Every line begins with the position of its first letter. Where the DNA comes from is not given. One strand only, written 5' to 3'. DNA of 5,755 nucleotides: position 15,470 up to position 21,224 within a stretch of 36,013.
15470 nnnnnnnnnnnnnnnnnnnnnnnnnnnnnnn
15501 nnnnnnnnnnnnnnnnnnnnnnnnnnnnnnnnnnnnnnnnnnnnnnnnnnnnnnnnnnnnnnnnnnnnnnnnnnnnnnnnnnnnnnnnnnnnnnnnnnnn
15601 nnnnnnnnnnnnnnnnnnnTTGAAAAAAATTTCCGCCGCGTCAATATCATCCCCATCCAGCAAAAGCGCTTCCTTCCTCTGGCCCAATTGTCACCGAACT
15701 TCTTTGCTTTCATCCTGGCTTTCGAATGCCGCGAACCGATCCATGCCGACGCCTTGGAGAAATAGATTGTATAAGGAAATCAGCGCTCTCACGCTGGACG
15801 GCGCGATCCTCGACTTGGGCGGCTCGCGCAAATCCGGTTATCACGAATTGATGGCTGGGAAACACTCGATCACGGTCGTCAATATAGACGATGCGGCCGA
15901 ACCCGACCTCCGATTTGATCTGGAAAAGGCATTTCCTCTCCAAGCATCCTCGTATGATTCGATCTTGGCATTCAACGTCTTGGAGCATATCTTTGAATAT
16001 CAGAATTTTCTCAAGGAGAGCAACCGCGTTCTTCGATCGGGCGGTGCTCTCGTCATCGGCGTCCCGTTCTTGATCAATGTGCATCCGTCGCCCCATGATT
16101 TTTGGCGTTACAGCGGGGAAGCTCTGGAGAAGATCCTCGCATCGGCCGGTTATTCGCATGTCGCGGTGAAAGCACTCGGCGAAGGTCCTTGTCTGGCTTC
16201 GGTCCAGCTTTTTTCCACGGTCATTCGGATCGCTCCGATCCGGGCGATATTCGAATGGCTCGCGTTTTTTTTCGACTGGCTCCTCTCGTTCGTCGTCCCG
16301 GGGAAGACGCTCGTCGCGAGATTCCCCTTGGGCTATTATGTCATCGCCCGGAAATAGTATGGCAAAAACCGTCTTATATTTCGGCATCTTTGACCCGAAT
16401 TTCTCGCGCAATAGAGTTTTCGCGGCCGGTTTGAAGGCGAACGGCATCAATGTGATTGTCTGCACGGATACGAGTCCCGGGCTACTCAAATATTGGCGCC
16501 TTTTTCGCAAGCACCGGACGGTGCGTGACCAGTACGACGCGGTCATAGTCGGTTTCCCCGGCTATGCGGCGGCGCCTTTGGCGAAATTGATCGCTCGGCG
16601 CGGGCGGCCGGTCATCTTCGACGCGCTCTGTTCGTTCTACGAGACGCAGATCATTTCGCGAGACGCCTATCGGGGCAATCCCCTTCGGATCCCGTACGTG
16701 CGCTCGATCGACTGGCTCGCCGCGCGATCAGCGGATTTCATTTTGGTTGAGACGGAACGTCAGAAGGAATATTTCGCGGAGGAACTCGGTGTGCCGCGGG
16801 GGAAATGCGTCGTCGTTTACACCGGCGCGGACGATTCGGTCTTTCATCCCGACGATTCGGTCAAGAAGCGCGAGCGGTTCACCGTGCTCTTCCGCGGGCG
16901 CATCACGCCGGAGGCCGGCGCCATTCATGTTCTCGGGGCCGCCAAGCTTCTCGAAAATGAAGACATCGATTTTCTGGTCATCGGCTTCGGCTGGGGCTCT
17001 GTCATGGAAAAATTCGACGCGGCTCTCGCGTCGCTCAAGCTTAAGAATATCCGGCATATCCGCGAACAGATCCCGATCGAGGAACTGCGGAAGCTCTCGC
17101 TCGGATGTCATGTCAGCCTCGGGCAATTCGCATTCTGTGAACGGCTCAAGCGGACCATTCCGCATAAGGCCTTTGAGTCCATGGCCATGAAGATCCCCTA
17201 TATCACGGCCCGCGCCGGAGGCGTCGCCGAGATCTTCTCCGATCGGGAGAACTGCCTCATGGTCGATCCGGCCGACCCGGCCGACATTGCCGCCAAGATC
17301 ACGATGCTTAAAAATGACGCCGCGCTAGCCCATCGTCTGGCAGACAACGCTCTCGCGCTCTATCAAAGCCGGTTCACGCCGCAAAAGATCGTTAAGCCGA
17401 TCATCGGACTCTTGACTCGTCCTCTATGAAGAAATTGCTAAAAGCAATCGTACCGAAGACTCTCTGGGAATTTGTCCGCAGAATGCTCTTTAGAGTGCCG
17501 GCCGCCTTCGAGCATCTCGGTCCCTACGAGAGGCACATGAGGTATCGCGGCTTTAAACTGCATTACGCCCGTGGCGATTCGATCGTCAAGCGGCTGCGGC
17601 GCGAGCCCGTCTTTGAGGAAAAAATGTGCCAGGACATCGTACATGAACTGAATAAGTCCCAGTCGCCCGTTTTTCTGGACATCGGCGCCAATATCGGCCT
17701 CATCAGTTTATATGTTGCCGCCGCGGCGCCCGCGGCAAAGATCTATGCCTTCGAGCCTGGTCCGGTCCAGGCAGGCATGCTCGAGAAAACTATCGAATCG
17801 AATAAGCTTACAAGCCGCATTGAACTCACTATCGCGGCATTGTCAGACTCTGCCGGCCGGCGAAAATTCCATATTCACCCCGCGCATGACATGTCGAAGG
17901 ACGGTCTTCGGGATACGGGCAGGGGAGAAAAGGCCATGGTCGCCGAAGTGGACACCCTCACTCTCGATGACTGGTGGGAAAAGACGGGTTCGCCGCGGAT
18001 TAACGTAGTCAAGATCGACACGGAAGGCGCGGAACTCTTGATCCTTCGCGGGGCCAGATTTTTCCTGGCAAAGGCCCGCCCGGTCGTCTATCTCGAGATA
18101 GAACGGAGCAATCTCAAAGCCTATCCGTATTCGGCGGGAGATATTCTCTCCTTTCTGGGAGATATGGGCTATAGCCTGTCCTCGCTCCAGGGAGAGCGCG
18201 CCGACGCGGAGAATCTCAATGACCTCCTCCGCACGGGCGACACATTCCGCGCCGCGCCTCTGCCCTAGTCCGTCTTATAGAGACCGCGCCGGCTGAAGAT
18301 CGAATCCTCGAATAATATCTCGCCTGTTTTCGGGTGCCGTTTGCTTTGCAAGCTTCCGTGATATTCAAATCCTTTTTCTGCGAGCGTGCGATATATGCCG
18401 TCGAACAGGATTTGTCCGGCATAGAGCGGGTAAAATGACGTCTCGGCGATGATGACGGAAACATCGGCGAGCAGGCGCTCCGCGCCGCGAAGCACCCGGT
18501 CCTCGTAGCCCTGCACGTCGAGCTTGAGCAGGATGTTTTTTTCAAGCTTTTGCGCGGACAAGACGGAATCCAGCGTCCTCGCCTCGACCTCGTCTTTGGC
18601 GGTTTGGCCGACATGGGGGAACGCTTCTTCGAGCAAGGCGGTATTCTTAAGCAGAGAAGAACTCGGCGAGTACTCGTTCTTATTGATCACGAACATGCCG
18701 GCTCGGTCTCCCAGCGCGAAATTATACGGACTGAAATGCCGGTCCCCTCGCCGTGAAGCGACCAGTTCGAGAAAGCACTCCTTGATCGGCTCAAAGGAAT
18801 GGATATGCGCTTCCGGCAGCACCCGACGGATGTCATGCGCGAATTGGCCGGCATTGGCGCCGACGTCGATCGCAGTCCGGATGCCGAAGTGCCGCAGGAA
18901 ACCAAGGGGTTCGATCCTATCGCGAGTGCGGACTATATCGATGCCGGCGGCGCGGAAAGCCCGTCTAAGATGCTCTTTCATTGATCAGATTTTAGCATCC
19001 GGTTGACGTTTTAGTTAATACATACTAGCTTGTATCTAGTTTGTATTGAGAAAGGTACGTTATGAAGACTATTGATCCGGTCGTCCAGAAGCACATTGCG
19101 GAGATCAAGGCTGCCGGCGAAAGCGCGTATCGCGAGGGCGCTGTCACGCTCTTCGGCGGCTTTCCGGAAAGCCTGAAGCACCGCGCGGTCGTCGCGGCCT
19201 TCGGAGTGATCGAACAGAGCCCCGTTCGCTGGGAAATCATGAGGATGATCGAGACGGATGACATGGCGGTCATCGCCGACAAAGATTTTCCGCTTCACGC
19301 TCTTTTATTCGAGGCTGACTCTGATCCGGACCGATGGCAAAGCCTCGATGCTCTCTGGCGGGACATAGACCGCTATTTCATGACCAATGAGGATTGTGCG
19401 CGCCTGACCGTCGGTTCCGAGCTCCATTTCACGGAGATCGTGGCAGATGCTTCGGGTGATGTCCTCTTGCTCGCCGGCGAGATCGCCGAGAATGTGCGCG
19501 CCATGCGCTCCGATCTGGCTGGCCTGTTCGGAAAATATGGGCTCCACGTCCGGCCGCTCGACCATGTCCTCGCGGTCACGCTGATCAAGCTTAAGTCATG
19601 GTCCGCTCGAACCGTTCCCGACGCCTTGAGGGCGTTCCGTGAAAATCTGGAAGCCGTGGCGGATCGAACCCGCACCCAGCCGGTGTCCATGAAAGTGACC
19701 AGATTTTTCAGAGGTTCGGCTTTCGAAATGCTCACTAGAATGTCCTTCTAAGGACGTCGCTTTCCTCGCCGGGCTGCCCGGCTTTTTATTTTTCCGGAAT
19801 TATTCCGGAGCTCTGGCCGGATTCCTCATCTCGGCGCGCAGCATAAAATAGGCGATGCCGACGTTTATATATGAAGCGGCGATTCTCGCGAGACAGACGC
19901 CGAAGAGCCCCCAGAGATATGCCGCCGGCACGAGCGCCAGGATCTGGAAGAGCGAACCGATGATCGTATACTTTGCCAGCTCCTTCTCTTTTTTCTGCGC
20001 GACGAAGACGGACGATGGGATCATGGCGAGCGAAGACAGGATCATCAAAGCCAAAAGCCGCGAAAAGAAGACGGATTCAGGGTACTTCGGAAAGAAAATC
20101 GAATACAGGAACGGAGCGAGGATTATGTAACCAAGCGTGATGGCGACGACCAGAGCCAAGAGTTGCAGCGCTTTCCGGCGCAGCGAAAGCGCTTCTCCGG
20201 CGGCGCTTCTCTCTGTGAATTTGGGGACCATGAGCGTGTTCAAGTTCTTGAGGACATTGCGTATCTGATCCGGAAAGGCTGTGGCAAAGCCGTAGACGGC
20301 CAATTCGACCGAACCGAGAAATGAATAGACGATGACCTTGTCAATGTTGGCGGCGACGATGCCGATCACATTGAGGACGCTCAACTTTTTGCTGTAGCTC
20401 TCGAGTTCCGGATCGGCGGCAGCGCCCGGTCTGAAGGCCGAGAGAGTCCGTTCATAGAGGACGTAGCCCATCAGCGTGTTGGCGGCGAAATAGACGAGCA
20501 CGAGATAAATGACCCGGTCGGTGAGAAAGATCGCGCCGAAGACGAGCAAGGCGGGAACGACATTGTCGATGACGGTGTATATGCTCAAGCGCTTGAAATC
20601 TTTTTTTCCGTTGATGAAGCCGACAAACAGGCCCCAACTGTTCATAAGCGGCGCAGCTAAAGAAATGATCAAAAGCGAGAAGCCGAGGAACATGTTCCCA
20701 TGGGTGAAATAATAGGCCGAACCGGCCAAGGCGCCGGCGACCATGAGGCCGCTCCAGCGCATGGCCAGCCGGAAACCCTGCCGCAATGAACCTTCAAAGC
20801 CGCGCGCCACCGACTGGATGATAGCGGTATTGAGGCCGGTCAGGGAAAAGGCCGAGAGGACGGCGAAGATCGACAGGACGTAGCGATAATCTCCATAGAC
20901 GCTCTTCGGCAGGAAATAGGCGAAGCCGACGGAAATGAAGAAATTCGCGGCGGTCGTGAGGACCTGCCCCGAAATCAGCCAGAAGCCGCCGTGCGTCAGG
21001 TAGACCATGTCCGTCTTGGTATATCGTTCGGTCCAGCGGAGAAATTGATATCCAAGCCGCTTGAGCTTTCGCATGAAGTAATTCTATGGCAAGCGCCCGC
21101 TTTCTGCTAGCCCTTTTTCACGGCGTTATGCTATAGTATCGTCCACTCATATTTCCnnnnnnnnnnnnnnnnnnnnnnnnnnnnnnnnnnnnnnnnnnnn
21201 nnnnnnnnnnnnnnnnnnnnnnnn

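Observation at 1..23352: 23-kb envelope-glycan locus: an 18-gene coupled operon plus Wzx and Wzy_C-TPR, lacking initiation, sugar-activation and chain-length genes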

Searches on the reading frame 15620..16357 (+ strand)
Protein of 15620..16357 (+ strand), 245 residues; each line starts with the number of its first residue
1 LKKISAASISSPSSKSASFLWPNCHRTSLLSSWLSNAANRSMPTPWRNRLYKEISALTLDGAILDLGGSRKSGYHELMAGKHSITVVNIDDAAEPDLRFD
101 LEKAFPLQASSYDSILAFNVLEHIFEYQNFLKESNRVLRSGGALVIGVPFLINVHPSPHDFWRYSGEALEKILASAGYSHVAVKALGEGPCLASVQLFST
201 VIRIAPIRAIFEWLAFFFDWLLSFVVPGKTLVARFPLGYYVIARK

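Call 4: search_protein_families(library=pfam, proteins=[window:15620-16357:+], max_evalue=0.01)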
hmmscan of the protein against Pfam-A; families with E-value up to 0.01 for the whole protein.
window:15620-16357:+ (245 aa): 5 families
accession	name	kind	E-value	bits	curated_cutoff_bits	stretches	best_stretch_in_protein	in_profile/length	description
PF08241.18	Methyltransf_11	-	1.5e-08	35.6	21.2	1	97-146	47-95/95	Methyltransferase domain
PF13489.12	Methyltransf_23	-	1.8e-05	25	27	1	57-165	20-135/164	Methyltransferase domain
PF08242.18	Methyltransf_12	-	1.9e-05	25.7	30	1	100-144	64-98/98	Methyltransferase domain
PF13847.12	Methyltransf_31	-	0.00049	20.2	27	1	100-147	62-110/145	Methyltransferase domain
PF13649.12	Methyltransf_25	-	0.0024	18.9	27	1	101-142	55-97/97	Methyltransferase domain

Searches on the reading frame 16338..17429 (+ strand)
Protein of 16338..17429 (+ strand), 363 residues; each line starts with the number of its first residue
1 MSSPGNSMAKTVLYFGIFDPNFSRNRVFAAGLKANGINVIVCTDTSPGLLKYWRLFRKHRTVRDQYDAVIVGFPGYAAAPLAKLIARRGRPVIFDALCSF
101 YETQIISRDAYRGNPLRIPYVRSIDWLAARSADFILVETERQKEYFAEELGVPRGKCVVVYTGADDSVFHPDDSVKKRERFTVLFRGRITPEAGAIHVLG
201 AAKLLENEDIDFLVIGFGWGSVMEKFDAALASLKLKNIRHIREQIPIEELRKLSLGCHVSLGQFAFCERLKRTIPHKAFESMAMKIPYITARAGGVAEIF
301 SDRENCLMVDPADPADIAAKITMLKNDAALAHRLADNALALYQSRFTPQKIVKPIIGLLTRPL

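Call 4: search_protein_families(library=pfam, proteins=[window:16338-17429:+], max_evalue=0.01)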
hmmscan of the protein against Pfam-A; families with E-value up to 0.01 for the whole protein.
window:16338-17429:+ (363 aa): 5 families
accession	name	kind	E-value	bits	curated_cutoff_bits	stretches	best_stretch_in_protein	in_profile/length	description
PF00534.26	Glycos_transf_1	-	2.2e-16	60.3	26.4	1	172-338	7-169/172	Glycosyl transferases group 1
PF13692.12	Glyco_trans_1_4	-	1.1e-13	52.1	27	1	181-326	2-141/142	Glycosyl transferases group 1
PF13579.12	Glyco_trans_4_4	-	5e-10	40.4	29.7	1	46-163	53-158/158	Glycosyl transferase 4-like domain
PF13524.12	Glyco_trans_1_2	-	1.3e-09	38.6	25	1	206-355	11-142/144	Glycosyl transferase-like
PF13439.12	Glyco_transf_4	-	1.4e-09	38.6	28.5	1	50-167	62-169/170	Glycosyltransferase Family 4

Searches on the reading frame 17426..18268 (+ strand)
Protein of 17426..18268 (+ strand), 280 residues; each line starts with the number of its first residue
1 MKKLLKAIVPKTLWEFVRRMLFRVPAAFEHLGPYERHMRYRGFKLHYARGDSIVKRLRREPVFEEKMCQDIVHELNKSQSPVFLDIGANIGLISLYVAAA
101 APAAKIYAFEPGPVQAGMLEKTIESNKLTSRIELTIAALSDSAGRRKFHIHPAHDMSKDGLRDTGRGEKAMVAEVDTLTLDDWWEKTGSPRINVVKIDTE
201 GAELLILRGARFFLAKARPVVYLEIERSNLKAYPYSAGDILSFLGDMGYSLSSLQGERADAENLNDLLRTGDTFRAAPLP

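Call 4: search_protein_families(library=pfam, proteins=[window:17426-18268:+], max_evalue=0.01)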
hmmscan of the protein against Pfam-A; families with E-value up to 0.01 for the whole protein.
window:17426-18268:+ (280 aa): 3 families
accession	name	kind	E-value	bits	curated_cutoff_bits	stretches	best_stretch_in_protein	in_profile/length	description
PF05050.19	Methyltransf_21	-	1.2e-20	74.8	22.7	1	85-250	1-172/173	Methyltransferase FkbM domain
PF02475.24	TRM5-TYW2_MTfase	-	0.0028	18.1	28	1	80-134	37-91/164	TRM5/TYW2 methyltransferase domain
PF05175.20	MTS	-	0.0046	17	23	1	72-144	24-95/170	Methyltransferase small domain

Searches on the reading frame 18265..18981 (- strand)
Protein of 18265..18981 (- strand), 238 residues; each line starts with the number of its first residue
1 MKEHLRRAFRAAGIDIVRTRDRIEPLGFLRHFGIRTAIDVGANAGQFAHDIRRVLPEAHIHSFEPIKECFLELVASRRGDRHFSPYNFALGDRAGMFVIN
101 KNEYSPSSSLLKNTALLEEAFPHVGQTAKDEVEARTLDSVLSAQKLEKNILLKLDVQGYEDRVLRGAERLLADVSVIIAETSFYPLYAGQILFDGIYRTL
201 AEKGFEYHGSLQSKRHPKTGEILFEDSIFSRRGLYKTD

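Call 4: search_protein_families(library=pfam, proteins=[window:18265-18981:-], max_evalue=0.01)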
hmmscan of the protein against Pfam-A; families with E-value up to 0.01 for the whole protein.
window:18265-18981:- (238 aa): 1 family
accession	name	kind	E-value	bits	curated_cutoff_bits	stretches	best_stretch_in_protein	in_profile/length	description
PF05050.19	Methyltransf_21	-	4.6e-19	69.6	22.7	1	39-207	1-173/173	Methyltransferase FkbM domain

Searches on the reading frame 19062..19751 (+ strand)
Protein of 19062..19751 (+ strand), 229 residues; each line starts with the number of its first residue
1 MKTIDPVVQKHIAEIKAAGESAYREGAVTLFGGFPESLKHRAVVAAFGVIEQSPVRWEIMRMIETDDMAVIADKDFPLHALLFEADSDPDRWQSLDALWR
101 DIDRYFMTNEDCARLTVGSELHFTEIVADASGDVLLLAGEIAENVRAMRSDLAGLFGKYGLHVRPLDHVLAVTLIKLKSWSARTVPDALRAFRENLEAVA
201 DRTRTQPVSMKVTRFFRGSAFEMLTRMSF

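Call 4: search_protein_families(library=pfam, proteins=[window:19062-19751:+], max_evalue=0.01)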
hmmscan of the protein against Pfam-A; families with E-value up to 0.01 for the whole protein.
window:19062-19751:+ (229 aa): 0 families

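Call 16: search_protein_families(library=ncbifam, proteins=[window:19062-19751:+], max_evalue=0.001)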
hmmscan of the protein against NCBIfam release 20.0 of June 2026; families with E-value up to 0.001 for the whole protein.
window:19062-19751:+ (229 aa): 0 families

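Call 60: find_homologous_proteins(query=window:19062-19751:+, max_evalue=0.001)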
Query window:19062-19751:+ (229 aa): 1 proteins with E <= 0.001 among 4516 candidates.
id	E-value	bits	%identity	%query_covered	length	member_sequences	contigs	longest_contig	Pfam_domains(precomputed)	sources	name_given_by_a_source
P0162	1.4e-146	504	100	100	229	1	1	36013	-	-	-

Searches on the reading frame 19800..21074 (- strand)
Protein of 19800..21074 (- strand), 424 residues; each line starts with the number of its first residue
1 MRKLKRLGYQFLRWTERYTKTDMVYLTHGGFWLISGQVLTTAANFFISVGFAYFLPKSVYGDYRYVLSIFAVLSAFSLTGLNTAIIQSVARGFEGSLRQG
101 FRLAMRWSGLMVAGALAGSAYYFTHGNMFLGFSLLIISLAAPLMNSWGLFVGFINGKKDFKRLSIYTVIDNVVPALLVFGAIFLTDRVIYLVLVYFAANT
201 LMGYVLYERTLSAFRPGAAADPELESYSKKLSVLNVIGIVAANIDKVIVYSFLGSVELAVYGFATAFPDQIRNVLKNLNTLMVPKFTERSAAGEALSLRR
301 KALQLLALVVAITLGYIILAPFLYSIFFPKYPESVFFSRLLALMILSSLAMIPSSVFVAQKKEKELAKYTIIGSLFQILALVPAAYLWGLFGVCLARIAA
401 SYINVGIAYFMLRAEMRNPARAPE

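Call 5: search_protein_families(library=pfam, proteins=[window:19800-21074:-], max_evalue=0.01)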
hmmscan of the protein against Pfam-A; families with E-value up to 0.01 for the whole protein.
window:19800-21074:- (424 aa): 2 families
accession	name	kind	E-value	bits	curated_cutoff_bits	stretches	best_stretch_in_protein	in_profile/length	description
PF01943.22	Polysacc_synt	-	5.9e-14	52.6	28.2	1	27-272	2-255/274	Polysaccharide biosynthesis protein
PF13440.11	Polysacc_synt_3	-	2.7e-13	50.3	23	2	54-324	5-280/293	Polysaccharide biosynthesis protein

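Call 16: search_protein_families(library=ncbifam, proteins=[window:19800-21074:-], max_evalue=0.001)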
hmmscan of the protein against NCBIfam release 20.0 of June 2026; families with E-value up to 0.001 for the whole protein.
window:19800-21074:- (424 aa): 0 families
